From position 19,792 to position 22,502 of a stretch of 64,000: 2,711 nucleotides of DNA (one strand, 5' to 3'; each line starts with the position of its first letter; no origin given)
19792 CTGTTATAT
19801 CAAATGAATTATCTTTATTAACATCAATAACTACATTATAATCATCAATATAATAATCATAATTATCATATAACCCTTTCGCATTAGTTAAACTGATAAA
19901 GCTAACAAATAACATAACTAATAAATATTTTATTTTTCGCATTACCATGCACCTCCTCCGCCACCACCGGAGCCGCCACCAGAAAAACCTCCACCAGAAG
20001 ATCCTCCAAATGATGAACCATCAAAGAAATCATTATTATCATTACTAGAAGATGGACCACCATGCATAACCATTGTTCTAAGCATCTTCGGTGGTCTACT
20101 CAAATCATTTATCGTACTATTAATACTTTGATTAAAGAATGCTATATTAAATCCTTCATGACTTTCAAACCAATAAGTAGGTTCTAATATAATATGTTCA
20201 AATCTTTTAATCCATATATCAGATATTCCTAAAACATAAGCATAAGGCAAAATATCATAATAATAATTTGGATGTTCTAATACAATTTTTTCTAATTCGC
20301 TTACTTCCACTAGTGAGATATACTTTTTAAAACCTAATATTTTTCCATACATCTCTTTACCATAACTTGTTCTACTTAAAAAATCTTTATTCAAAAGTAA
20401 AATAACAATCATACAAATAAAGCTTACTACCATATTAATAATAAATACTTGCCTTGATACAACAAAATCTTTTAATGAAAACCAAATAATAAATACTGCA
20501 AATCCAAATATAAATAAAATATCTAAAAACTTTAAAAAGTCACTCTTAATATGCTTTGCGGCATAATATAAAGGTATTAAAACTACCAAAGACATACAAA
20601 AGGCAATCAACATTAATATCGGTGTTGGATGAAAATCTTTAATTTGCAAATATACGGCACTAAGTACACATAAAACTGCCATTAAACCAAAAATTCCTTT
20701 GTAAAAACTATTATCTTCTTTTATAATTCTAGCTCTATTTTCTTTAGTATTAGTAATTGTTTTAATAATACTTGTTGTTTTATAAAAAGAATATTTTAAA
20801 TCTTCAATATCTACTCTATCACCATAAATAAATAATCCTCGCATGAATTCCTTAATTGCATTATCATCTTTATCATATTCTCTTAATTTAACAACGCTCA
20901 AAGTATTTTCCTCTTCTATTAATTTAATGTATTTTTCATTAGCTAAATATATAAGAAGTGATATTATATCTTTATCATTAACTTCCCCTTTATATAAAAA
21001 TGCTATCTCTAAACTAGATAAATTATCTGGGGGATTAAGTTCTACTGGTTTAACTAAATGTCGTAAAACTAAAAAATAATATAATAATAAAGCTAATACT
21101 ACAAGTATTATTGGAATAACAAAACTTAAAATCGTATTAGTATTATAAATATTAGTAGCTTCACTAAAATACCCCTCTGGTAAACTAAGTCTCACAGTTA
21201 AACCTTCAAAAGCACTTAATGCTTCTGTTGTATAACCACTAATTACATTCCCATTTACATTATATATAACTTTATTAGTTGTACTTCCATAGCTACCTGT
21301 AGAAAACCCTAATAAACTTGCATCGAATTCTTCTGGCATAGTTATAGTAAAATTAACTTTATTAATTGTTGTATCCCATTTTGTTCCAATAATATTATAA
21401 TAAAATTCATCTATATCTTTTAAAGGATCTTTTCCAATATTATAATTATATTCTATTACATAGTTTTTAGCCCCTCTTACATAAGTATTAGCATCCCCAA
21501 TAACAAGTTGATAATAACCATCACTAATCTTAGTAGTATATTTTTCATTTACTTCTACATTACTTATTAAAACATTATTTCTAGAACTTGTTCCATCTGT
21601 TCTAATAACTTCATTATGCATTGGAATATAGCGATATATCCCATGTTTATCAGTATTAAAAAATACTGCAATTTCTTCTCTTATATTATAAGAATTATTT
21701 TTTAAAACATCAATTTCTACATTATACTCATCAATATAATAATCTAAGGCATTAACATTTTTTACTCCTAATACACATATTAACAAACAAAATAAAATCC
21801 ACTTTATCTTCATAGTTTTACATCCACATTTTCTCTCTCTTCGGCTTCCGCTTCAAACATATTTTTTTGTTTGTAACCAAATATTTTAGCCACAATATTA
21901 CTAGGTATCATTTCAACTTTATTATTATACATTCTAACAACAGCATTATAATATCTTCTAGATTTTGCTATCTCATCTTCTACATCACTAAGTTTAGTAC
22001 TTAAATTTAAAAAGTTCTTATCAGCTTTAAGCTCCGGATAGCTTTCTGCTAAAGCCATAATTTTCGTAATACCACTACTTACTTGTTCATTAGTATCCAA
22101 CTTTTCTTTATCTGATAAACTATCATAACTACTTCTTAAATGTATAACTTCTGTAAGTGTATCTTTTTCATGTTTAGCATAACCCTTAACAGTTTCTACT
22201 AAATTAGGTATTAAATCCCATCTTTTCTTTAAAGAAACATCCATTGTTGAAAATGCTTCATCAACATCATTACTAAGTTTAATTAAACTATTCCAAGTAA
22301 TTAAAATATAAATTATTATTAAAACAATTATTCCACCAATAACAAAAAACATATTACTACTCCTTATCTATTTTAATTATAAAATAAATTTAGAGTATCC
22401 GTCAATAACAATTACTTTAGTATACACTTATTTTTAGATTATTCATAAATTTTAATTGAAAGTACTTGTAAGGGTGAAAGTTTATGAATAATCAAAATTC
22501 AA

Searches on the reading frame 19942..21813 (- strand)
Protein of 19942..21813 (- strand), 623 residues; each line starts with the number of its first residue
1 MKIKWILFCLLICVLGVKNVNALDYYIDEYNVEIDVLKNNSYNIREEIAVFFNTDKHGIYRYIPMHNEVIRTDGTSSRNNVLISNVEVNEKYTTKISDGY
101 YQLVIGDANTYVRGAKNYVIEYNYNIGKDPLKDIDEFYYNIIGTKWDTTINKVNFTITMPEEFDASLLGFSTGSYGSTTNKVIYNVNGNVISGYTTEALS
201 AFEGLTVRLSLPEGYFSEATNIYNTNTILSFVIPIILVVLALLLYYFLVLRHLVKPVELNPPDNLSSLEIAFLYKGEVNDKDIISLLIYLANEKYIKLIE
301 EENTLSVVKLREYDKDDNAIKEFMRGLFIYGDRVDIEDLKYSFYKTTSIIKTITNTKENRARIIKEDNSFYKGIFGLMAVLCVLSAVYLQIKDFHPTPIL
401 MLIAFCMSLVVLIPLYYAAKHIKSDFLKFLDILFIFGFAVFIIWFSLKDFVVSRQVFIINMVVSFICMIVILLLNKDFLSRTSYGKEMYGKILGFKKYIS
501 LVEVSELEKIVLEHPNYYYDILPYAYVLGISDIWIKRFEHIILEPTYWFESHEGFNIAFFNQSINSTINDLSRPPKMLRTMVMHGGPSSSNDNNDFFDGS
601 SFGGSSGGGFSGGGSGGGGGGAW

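Call 45: search_protein_families(library=pfam, proteins=[window:19942-21813:-], max_evalue=0.001)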
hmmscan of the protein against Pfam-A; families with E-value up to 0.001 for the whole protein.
window:19942-21813:- (623 aa): 2 families
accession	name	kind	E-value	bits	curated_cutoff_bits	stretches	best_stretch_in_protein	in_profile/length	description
PF20990.2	DUF2207_C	-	3.1e-30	106.1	33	2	427-538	135-247/247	Predicted membrane protein (DUF2207) C-terminal domain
PF09972.14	DUF2207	-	2.6e-25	90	24.4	1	27-210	2-171/172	Predicted membrane protein (DUF2207) N-terminal domain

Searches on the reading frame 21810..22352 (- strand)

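Call 45: search_protein_families(library=pfam, proteins=[window:21810-22352:-], max_evalue=0.001)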
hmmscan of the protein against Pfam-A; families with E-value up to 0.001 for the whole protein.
window:21810-22352:- (180 aa): 1 family
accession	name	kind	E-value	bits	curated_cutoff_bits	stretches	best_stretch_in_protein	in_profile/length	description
PF04011.17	LemA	-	9.2e-54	181.8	26.2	1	33-179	1-148/149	LemA family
